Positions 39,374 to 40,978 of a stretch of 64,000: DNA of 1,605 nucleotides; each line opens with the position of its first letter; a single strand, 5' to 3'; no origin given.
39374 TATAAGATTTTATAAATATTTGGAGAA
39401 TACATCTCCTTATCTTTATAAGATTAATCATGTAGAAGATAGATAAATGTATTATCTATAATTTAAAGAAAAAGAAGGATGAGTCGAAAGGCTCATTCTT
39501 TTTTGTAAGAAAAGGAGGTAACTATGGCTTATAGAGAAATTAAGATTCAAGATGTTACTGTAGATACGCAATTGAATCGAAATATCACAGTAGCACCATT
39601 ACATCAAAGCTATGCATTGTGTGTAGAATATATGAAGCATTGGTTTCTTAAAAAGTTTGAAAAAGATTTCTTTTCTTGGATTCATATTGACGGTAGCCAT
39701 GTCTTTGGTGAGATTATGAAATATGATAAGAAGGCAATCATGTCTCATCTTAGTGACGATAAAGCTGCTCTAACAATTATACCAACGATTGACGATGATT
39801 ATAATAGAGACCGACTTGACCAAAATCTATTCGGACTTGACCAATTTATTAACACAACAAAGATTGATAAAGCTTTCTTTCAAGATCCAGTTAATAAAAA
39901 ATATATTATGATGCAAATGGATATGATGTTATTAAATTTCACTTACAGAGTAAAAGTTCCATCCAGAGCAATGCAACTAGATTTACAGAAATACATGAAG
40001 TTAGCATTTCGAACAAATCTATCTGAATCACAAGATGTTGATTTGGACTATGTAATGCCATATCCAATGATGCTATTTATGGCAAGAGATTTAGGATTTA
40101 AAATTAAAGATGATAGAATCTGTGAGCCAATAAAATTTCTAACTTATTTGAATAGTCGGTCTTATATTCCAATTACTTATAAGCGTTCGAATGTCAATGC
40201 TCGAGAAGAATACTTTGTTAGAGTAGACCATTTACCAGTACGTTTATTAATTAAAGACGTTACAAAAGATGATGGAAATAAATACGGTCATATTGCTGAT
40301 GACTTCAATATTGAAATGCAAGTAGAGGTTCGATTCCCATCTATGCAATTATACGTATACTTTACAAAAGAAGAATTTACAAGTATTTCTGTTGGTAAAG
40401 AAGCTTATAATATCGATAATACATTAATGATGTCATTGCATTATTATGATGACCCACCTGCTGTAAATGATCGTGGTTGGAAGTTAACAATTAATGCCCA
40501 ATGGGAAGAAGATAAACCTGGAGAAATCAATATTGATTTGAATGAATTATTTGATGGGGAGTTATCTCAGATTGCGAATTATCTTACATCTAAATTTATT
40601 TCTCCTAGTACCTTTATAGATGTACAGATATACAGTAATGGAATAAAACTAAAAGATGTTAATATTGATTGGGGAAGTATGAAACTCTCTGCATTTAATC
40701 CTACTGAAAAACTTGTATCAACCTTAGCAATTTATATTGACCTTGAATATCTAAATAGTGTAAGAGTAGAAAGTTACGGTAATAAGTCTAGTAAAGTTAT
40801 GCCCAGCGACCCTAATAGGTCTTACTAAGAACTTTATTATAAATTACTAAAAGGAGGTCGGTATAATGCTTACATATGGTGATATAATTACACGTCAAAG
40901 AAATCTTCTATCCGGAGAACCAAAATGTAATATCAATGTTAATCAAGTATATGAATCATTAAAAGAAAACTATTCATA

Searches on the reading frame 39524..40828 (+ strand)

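Call 86: search_protein_families(library=phrogs, proteins=[window:39524-40828:+], max_evalue=0.0001)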
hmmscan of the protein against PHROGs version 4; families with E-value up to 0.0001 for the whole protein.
window:39524-40828:+ (434 aa): 1 family
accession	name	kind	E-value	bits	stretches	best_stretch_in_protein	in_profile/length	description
phrog_21946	-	unknown function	2e-14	54.7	1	33-414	22-400/417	-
